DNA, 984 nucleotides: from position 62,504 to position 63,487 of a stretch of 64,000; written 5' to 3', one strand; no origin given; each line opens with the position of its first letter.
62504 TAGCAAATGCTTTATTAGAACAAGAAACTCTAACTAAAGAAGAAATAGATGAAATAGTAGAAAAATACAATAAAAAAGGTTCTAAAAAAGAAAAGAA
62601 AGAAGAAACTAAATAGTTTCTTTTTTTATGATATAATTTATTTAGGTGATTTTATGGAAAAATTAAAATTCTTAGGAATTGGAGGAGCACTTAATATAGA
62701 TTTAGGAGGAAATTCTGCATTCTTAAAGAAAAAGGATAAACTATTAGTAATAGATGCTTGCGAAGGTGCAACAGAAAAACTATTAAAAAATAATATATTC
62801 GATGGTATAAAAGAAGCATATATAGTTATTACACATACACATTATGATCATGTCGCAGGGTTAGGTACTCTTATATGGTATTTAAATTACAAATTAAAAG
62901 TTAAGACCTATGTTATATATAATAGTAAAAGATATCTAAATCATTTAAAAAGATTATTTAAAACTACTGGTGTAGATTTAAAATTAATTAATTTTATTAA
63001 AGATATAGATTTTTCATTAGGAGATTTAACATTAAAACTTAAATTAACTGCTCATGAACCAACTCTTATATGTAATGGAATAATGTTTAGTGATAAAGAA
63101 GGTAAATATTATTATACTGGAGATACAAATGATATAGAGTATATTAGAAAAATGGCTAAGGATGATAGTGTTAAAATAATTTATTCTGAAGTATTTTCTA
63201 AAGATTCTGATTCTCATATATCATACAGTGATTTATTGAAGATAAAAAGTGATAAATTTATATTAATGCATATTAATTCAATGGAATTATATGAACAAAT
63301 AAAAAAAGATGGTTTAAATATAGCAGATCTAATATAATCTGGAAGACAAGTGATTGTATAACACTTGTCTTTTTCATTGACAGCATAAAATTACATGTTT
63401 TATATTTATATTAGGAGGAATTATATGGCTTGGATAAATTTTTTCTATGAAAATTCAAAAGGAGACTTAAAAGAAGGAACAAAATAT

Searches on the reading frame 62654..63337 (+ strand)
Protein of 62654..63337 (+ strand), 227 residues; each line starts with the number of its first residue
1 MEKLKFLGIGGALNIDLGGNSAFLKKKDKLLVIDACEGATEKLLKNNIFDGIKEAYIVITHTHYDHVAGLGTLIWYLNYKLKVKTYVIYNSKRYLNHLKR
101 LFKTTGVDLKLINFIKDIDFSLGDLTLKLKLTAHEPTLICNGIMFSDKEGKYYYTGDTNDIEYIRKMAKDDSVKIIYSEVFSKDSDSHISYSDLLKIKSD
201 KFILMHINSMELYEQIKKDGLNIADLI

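Call 37: find_encoding_contigs(protein=window:62654-63337:+, flank=10000, max_places=6)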
Protein window:62654-63337:+ (227 aa): 4 contigs read that carry it; 4 places shown.
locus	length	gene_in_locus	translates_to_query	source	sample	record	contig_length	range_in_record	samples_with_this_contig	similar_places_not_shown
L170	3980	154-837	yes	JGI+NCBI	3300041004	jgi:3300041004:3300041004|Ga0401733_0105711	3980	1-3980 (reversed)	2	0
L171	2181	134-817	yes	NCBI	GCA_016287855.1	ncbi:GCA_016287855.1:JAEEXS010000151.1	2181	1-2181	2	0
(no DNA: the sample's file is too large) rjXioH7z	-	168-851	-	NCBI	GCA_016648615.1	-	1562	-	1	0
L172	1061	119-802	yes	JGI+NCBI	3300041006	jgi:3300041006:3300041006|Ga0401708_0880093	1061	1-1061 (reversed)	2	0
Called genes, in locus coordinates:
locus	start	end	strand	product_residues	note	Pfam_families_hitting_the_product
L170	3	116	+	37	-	?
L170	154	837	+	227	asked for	PF23023:Anti-Pycsar_Apyc1, PF00753:Lactamase_B, PF12706:Lactamase_B_2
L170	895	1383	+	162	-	-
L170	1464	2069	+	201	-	-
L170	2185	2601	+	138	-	PF00164:Ribosom_S12_S23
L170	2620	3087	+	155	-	PF00177:Ribosomal_S7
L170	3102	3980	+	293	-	?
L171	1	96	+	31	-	?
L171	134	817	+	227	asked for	PF23023:Anti-Pycsar_Apyc1, PF00753:Lactamase_B, PF12706:Lactamase_B_2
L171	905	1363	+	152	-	-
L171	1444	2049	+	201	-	-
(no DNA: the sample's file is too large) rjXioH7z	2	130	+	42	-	?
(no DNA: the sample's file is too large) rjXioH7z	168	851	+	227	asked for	PF23023:Anti-Pycsar_Apyc1, PF00753:Lactamase_B, PF12706:Lactamase_B_2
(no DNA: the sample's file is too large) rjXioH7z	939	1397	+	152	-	-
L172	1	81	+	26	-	?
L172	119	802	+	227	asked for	PF23023:Anti-Pycsar_Apyc1, PF00753:Lactamase_B, PF12706:Lactamase_B_2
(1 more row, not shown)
